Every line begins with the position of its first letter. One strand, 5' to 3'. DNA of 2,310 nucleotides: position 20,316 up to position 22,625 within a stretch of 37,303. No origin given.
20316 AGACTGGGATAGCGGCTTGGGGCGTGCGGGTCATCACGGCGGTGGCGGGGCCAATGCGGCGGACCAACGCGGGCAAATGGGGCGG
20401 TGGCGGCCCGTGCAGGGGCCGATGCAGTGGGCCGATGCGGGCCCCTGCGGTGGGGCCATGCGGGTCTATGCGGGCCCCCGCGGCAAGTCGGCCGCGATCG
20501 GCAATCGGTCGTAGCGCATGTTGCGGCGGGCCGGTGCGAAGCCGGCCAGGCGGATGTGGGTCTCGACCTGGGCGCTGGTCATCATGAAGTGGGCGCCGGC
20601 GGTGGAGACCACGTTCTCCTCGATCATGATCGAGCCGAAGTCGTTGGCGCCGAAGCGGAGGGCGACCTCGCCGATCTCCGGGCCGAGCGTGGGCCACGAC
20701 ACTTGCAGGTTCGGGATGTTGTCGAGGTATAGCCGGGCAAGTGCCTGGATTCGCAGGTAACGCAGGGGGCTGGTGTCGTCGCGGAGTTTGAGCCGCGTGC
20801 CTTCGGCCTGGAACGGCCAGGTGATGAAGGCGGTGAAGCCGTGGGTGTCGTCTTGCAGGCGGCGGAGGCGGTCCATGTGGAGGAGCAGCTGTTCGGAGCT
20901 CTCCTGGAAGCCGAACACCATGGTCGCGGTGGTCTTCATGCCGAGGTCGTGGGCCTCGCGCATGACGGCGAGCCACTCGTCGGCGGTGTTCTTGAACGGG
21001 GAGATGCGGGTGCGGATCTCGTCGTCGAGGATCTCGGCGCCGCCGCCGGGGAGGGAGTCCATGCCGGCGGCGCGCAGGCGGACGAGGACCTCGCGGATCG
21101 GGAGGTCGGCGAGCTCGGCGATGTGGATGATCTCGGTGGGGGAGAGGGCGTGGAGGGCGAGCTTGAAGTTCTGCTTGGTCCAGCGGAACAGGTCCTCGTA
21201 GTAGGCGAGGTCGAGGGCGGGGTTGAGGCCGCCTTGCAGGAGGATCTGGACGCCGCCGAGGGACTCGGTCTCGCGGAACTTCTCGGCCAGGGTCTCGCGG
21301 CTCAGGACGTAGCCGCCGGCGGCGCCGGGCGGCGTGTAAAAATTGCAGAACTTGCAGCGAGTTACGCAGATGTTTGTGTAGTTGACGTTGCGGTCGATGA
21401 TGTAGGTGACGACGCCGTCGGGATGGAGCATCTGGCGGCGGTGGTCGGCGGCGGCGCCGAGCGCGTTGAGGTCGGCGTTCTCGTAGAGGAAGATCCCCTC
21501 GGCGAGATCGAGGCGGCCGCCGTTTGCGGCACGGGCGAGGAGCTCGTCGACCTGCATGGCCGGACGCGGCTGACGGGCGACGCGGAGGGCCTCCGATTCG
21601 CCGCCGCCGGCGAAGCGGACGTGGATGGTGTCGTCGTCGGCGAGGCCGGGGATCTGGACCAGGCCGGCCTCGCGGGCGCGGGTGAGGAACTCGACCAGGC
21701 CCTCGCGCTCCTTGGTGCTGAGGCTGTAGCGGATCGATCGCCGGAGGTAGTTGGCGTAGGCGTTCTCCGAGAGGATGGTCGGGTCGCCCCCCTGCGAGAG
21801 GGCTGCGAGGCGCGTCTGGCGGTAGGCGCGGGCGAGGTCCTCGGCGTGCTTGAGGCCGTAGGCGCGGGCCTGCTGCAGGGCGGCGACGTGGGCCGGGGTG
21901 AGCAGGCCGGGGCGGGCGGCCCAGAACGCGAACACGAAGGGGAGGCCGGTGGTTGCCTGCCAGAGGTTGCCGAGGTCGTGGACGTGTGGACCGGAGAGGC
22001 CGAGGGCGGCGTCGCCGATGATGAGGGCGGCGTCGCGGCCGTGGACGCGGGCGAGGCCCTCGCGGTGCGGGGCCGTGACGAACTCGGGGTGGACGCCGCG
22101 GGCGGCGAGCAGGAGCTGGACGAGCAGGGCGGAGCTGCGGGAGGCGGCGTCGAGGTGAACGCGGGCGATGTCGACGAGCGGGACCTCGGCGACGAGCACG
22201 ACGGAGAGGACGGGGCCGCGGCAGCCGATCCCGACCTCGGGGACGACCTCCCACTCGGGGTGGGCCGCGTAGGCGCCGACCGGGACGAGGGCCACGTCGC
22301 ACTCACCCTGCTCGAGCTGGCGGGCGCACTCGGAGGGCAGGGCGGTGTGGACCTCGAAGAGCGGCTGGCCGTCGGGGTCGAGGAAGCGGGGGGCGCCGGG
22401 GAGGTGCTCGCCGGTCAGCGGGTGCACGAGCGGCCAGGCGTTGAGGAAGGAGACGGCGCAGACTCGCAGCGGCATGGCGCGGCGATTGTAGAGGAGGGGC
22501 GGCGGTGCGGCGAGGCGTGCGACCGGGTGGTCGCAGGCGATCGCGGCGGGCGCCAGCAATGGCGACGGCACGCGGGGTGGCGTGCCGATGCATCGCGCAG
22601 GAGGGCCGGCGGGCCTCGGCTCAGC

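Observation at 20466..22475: Single ORF fusing MqnA to a MqnE/MqnC radical-SAM enzyme (futalosine menaquinone pathway)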

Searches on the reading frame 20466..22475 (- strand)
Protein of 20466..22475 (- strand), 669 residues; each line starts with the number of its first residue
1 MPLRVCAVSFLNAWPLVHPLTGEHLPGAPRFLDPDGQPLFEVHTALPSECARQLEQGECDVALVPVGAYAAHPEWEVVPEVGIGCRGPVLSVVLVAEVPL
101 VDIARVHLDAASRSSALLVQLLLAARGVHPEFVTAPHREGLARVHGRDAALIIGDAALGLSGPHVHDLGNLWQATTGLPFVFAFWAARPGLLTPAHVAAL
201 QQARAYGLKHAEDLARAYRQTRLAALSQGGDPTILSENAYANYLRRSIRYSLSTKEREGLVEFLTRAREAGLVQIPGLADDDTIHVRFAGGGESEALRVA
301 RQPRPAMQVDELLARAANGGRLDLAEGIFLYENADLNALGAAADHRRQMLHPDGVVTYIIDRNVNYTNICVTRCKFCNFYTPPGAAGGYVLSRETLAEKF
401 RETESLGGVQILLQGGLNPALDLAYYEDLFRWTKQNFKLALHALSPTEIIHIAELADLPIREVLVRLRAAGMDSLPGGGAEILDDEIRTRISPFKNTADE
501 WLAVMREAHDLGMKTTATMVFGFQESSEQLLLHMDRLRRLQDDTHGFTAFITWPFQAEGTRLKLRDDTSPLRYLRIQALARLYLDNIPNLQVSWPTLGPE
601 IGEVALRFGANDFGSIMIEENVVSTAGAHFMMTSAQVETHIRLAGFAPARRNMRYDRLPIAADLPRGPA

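Call 3: search_protein_families(library=ncbifam, proteins=[window:20466-22475:-], max_evalue=0.001)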
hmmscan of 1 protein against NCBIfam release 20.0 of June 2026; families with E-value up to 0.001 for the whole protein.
window:20466-22475:- (669 aa): 13 families
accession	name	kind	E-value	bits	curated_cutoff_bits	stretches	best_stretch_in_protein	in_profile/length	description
TIGR03699.1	menaquin_MqnC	equivalog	5.9e-134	446.2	428.1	1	321-657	2-341/342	cyclic dehypoxanthinyl futalosine synthase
NF006277.0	PRK08445.1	equivalog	3.2e-112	374.8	576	1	321-658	3-345/348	dehypoxanthine futalosine cyclase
TIGR00423.1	TIGR00423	subfamily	4.3e-102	341.5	260.25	1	356-657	1-309/310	CofH family radical SAM protein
TIGR03700.1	mena_SCO4494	equivalog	8.8e-93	311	434.55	1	314-657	3-350/351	aminofutalosine synthase MqnE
NF005609.0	PRK07360.1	equivalog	1.3e-88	297.3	426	1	307-657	6-367/374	7,8-didemethyl-8-hydroxy-5-deazariboflavin synthase subunit CofH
TIGR03551.1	F420_cofH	equivalog_domain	6.5e-88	294.8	374.1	1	333-657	13-344/345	5-amino-6-(D-ribitylamino)uracil--L-tyrosine 4-hydroxyphenyl transferase CofH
NF006687.0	PRK09234.1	equivalog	6.5e-80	269.4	1018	1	319-658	489-837/849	bifunctional FO biosynthesis protein CofGH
NF006276.0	PRK08444.1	equivalog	2.5e-63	214.2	560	1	311-658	2-350/353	aminofutalosine synthase MqnE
NF004580.0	PRK05926.1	equivalog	3.2e-61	207.6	583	1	328-628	37-340/370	hypothetical protein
NF004884.0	PRK06245.1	equivalog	1.6e-11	43.7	209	1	353-437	8-91/340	7,8-didemethyl-8-hydroxy-5-deazariboflavin synthase subunit CofG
TIGR03550.1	F420_cofG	equivalog_domain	7.9e-10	38.4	213.35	1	364-616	8-266/322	7,8-didemethyl-8-hydroxy-5-deazariboflavin synthase CofG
TIGR03956.1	rSAM_HydE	equivalog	0.00036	19.9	254.6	1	361-552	50-231/340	[FeFe] hydrogenase H-cluster radical SAM maturase HydE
TIGR03957.1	rSAM_HmdB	equivalog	0.00091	18.5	320.9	0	466-621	137-286/317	5,10-methenyltetrahydromethanopterin hydrogenase cofactor biosynthesis protein HmdB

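Call 4: search_protein_families(library=pfam, proteins=[window:20466-22475:-], max_evalue=0.001)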
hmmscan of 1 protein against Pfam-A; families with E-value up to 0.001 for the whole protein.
window:20466-22475:- (669 aa): 3 families
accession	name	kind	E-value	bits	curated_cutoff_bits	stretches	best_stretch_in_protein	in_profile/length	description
PF02621.19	VitK2_biosynth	-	4.4e-49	167.6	26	1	3-269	1-252/252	Menaquinone biosynthesis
PF19288.4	CofH_C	-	1.6e-36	125.4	27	1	545-661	2-122/125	CofH/MqnC C-terminal region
PF04055.27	Radical_SAM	-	1.8e-20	74.2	29.5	1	364-535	1-164/166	Radical SAM superfamily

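Call 7: find_homologous_proteins(query=window:20466-22475:-, max_evalue=1e-10)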
Query window:20466-22475:- (669 aa): 7398 proteins with E <= 1e-10 among 8000 candidates; the best 120 are listed.
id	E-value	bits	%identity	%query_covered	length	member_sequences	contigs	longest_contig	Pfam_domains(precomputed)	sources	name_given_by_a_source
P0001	0.0e+0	1516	100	100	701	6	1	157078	PF04055.28,PF02621.20,PF19288.5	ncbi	-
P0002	0.0e+0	1397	93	99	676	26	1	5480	PF04055.28,PF02621.20,PF19288.5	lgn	-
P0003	0.0e+0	1338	90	99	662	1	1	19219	PF04055.28,PF02621.20,PF19288.5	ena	-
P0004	0.0e+0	1328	90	99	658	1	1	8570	PF04055.28,PF02621.20,PF19288.5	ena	-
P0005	0.0e+0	1321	90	98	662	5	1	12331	PF04055.28,PF02621.20,PF19288.5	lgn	-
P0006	0.0e+0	1320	89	99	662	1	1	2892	PF04055.28,PF02621.20,PF19288.5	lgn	-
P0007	0.0e+0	1314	90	98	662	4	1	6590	PF04055.28,PF02621.20,PF19288.5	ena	-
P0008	0.0e+0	1313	89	99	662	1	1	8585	PF04055.28,PF02621.20,PF19288.5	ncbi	-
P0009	0.0e+0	1309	87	100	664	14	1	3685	PF04055.28,PF02621.20,PF19288.5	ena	-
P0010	0.0e+0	1297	89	98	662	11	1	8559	PF04055.28,PF02621.20,PF19288.5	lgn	-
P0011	0.0e+0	1286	88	98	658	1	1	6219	PF04055.28,PF02621.20,PF19288.5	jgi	-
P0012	0.0e+0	1286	88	99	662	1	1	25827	PF04055.28,PF02621.20,PF19288.5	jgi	-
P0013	0.0e+0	1279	89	96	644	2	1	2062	PF04055.28,PF02621.20,PF19288.5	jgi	jgi:cyclic dehypoxanthinyl futalosine synthase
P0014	0.0e+0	1256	85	99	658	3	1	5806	PF04055.28,PF02621.20,PF19288.5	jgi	jgi:cyclic dehypoxanthinyl futalosine synthase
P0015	0.0e+0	1247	85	98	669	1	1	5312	PF04055.28,PF02621.20,PF19288.5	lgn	-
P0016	0.0e+0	1208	82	98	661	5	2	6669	PF04055.28,PF02621.20,PF19288.5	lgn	-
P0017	0.0e+0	1207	82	98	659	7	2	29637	PF04055.28,PF02621.20,PF19288.5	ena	-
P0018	0.0e+0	1151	78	98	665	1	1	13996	PF04055.28,PF02621.20,PF19288.5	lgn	-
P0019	0.0e+0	1150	79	98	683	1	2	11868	PF04055.28,PF02621.20,PF19288.5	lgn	-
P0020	0.0e+0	1144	77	98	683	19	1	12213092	PF04055.28,PF02621.20,PF19288.5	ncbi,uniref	ncbi:cyclic dehypoxanthinyl futalosine synthase [Nannocystis pusilla]|uniref:cyclic dehypoxanthinyl 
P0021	0.0e+0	1143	78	98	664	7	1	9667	PF04055.28,PF02621.20,PF19288.5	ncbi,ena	-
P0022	0.0e+0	1142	78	98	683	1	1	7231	PF04055.28,PF02621.20,PF19288.5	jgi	jgi:cyclic dehypoxanthinyl futalosine synthase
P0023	0.0e+0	1139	78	98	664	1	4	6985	PF04055.28,PF02621.20,PF19288.5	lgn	-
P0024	0.0e+0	1022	70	98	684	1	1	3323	PF04055.28,PF02621.20,PF19288.5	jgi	jgi:cyclic dehypoxanthinyl futalosine synthase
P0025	0.0e+0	1015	71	98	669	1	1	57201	PF04055.28,PF02621.20,PF19288.5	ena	-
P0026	0.0e+0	1011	71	98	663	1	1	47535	PF04055.28,PF02621.20,PF19288.5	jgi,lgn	jgi:cyclic dehypoxanthinyl futalosine synthase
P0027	3.4e-298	1008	71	99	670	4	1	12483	PF04055.28,PF02621.20,PF19288.5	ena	-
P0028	1.8e-297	1006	70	98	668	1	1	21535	PF04055.28,PF02621.20,PF19288.5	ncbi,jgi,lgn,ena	-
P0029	1.7e-295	999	69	99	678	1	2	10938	PF04055.28,PF02621.20,PF19288.5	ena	-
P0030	2.3e-293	992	69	99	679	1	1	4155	PF04055.28,PF02621.20,PF19288.5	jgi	jgi:cyclic dehypoxanthinyl futalosine synthase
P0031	4.6e-293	991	70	98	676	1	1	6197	PF04055.28,PF02621.20,PF19288.5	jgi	jgi:cyclic dehypoxanthinyl futalosine synthase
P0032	4.2e-292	988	69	98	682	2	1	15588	PF04055.28,PF02621.20,PF19288.5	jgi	-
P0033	1.7e-291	986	68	98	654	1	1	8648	PF04055.28,PF02621.20,PF19288.5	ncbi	-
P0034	3.4e-291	985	68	98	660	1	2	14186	PF04055.28,PF02621.20,PF19288.5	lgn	-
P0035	1.2e-289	980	69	98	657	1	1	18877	PF04055.28,PF02621.20,PF19288.5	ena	-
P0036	7.6e-289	977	68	98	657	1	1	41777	PF04055.28,PF02621.20,PF19288.5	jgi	jgi:cyclic dehypoxanthinyl futalosine synthase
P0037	3.8e-288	975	70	98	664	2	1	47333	PF04055.28,PF02621.20,PF19288.5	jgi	jgi:cyclic dehypoxanthinyl futalosine synthase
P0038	8.8e-288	974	67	99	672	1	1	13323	PF04055.28,PF02621.20,PF19288.5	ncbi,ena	-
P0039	1.2e-287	973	66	99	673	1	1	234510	PF04055.28,PF02621.20,PF19288.5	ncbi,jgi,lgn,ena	-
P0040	2.9e-287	972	68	98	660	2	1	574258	PF04055.28,PF02621.20,PF19288.5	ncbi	ncbi:cyclic dehypoxanthinyl futalosine synthase [Nannocystaceae bacterium ST9]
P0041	4.0e-287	972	67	99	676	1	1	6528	PF04055.28,PF02621.20,PF19288.5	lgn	-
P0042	7.9e-287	971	68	98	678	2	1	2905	PF04055.28,PF02621.20,PF19288.5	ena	-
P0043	1.1e-286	970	68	98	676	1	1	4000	PF04055.28,PF02621.20,PF19288.5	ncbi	-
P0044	1.1e-286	970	68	98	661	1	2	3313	PF04055.28,PF02621.20,PF19288.5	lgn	-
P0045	4.0e-285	965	68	98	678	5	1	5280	PF04055.28,PF02621.20,PF19288.5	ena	-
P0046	5.6e-285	965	67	99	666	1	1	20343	PF04055.28,PF02621.20,PF19288.5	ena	-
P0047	9.2e-285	964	68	98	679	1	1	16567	PF04055.28,PF02621.20,PF19288.5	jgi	jgi:cyclic dehypoxanthinyl futalosine synthase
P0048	1.9e-284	963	67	99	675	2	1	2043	PF04055.28,PF02621.20,PF19288.5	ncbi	ncbi:MAG: cyclic dehypoxanthinyl futalosine synthase, partial [Nannocystaceae bacterium]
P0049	2.0e-284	963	68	98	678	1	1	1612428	PF04055.28,PF02621.20,PF19288.5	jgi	jgi:cyclic dehypoxanthinyl futalosine synthase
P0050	3.5e-284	962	68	99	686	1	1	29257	PF04055.28,PF02621.20,PF19288.5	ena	-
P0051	7.8e-284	961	68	99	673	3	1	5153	PF04055.28,PF02621.20,PF19288.5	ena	-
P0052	9.3e-284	961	67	98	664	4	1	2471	PF04055.28,PF02621.20,PF19288.5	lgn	-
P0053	1.1e-283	960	68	98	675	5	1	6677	PF04055.28,PF02621.20,PF19288.5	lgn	-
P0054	4.4e-283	958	66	98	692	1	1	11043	PF04055.28,PF02621.20,PF19288.5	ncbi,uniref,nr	ncbi:Aminodeoxyfutalosine synthase [Enhygromyxa salina]|uniref:Multifunctional fusion protein n=1 Ta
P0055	4.5e-283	958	66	100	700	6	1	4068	PF04055.28,PF02621.20,PF19288.5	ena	-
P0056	5.8e-283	958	67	99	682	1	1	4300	PF04055.28,PF02621.20,PF19288.5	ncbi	-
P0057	6.9e-283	958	67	98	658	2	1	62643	PF04055.28,PF02621.20,PF19288.5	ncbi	-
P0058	9.4e-283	957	67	99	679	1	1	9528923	PF04055.28,PF02621.20,PF19288.5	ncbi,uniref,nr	ncbi:dehypoxanthine futalosine cyclase [Pseudenhygromyxa sp. WMMC2535]|uniref:cyclic dehypoxanthinyl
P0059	2.1e-282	956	67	98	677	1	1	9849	PF04055.28,PF02621.20,PF19288.5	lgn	-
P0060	5.6e-282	955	68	98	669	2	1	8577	PF04055.28,PF02621.20,PF19288.5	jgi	jgi:cyclic dehypoxanthinyl futalosine synthase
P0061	8.1e-282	954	68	98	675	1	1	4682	PF04055.28,PF02621.20,PF19288.5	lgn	-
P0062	1.1e-281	954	67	98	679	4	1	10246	PF04055.28,PF02621.20,PF19288.5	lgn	-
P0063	1.5e-281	953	69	98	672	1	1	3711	PF04055.28,PF02621.20,PF19288.5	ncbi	-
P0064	4.5e-281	952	67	98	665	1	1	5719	PF04055.28,PF02621.20,PF19288.5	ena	-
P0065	5.7e-281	951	68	98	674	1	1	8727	PF04055.28,PF02621.20,PF19288.5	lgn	-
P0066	6.9e-281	951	68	98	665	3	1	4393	PF04055.28,PF02621.20,PF19288.5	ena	-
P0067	8.1e-281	951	67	99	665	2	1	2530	PF04055.28,PF02621.20,PF19288.5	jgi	jgi:cyclic dehypoxanthinyl futalosine synthase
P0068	1.6e-280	950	65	100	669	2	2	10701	PF04055.28,PF02621.20,PF19288.5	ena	-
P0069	1.9e-280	950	68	98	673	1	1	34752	PF04055.28,PF02621.20,PF19288.5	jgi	jgi:cyclic dehypoxanthinyl futalosine synthase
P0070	2.0e-280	950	67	98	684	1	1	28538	PF04055.28,PF02621.20,PF19288.5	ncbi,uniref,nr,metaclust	ncbi:hypothetical protein PPSIR1_11761 [Plesiocystis pacifica SIR-1]|uniref:Multifunctional fusion p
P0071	2.1e-280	950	67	98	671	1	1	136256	PF04055.28,PF02621.20,PF19288.5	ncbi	ncbi:MAG: cyclic dehypoxanthinyl futalosine synthase [Enhygromyxa sp.]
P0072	2.8e-280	949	66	99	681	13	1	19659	PF04055.28,PF02621.20,PF19288.5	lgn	-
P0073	6.8e-280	948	67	99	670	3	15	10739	PF04055.28,PF02621.20,PF19288.5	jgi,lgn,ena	-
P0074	1.6e-279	947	66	99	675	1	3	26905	PF04055.28,PF02621.20,PF19288.5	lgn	-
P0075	2.2e-279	946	68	99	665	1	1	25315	PF04055.28,PF02621.20,PF19288.5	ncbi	-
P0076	2.7e-279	946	67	98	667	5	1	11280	PF04055.28,PF02621.20,PF19288.5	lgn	-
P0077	1.3e-278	944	68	98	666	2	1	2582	PF04055.28,PF02621.20,PF19288.5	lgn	-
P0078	2.6e-278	943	67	99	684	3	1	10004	PF04055.28,PF02621.20,PF19288.5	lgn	-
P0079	2.6e-278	943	67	99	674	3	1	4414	PF04055.28,PF02621.20,PF19288.5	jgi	jgi:cyclic dehypoxanthinyl futalosine synthase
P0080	2.9e-278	943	67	99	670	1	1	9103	PF04055.28,PF02621.20,PF19288.5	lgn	-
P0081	4.4e-278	942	66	99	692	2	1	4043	PF04055.28,PF02621.20,PF19288.5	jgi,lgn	-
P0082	4.9e-278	942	66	98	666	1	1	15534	PF04055.28,PF02621.20,PF19288.5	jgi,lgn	-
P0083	2.2e-277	940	65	99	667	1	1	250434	PF04055.28,PF02621.20,PF19288.5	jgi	-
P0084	2.3e-277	940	65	98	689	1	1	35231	PF04055.28,PF02621.20,PF19288.5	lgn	-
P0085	2.2e-276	936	67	99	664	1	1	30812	PF04055.28,PF02621.20,PF19288.5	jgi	jgi:cyclic dehypoxanthinyl futalosine synthase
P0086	1.9e-275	933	66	99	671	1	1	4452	PF04055.28,PF02621.20,PF19288.5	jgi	jgi:cyclic dehypoxanthinyl futalosine synthase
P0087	3.4e-275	932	65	99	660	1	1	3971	PF04055.28,PF02621.20,PF19288.5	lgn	-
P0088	5.5e-275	932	66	98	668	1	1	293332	PF04055.28,PF02621.20,PF19288.5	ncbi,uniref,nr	ncbi:cyclic dehypoxanthinyl futalosine synthase [Enhygromyxa salina]|uniref:Multifunctional fusion p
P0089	5.7e-275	932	65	98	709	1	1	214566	PF04055.28,PF02621.20,PF19288.5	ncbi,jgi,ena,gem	-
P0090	6.5e-275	931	65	98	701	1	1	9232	PF04055.28,PF02621.20,PF19288.5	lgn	-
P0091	1.1e-274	931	67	98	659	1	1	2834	PF04055.28,PF02621.20,PF19288.5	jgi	-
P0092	1.5e-274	930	66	99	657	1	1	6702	PF04055.28,PF02621.20,PF19288.5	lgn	-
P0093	2.1e-274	930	87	71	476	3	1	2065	PF04055.28,PF19288.5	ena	-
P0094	7.6e-274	928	66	98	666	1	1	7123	PF04055.28,PF02621.20,PF19288.5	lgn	-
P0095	9.2e-274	928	67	99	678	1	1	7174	PF04055.28,PF02621.20,PF19288.5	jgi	jgi:cyclic dehypoxanthinyl futalosine synthase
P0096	1.7e-273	927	67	99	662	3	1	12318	PF04055.28,PF02621.20,PF19288.5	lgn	-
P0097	5.2e-273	925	65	98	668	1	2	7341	PF04055.28,PF02621.20,PF19288.5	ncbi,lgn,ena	-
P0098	6.8e-273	925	64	98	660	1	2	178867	PF04055.28,PF02621.20,PF19288.5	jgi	jgi:cyclic dehypoxanthinyl futalosine synthase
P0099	1.8e-272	923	65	98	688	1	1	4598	PF04055.28,PF02621.20,PF19288.5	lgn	-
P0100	8.6e-272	921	65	98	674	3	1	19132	PF04055.28,PF02621.20,PF19288.5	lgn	-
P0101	1.3e-271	921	65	98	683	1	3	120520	PF04055.28,PF02621.20,PF19288.5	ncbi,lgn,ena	ncbi:MAG: cyclic dehypoxanthinyl futalosine synthase [Nannocystaceae bacterium]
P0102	2.4e-271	920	66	99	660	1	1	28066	PF04055.28,PF02621.20,PF19288.5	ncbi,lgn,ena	-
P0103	5.8e-270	915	65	99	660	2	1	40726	PF04055.28,PF02621.20,PF19288.5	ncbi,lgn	ncbi:MAG: cyclic dehypoxanthinyl futalosine synthase [Myxococcota bacterium]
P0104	1.5e-269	914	66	98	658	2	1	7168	PF04055.28,PF02621.20,PF19288.5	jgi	-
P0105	2.0e-269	913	66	99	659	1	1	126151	PF04055.28,PF02621.20,PF19288.5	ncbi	ncbi:MAG: CofH family radical SAM protein [Myxococcota bacterium]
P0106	2.6e-268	910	65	99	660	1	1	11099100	PF04055.28,PF02621.20,PF19288.5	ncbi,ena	-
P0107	3.4e-268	909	63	98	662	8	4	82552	PF04055.28,PF02621.20,PF19288.5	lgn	-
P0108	5.4e-268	909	64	98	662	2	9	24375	PF04055.28,PF02621.20,PF19288.5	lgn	-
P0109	6.1e-268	908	65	98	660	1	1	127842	PF04055.28,PF02621.20,PF19288.5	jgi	jgi:cyclic dehypoxanthinyl futalosine synthase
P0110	2.0e-267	907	66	98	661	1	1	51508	PF04055.28,PF02621.20,PF19288.5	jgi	jgi:cyclic dehypoxanthinyl futalosine synthase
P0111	2.7e-267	906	65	98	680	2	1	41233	PF04055.28,PF02621.20,PF19288.5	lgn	-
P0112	3.3e-267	906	66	98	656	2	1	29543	PF04055.28,PF02621.20,PF19288.5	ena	-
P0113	9.0e-267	905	66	98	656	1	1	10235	PF04055.28,PF02621.20,PF19288.5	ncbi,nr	ncbi:MAG TPA: CofH family radical SAM protein [Nannocystaceae bacterium]|nr:CofH family radical SAM 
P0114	3.0e-265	900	63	98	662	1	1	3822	PF04055.28,PF02621.20,PF19288.5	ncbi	-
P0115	7.9e-265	898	65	98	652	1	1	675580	PF04055.28,PF02621.20,PF19288.5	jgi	jgi:cyclic dehypoxanthinyl futalosine synthase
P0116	1.2e-264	898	63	98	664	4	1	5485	PF04055.28,PF02621.20,PF19288.5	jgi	jgi:cyclic dehypoxanthinyl futalosine synthase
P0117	2.8e-264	896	64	98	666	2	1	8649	PF04055.28,PF02621.20,PF19288.5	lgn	-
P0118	1.5e-263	894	63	98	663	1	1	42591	PF04055.28,PF02621.20,PF19288.5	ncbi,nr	ncbi:MAG: dehypoxanthine futalosine cyclase [Myxococcales bacterium FL481]|nr:MAG: dehypoxanthine fu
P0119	1.9e-263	894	65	98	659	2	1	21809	PF04055.28,PF02621.20,PF19288.5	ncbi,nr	ncbi:MAG: CofH family radical SAM protein [Nannocystaceae bacterium]|nr:CofH family radical SAM prot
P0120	5.2e-263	892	63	98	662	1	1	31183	PF04055.28,PF02621.20,PF19288.5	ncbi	-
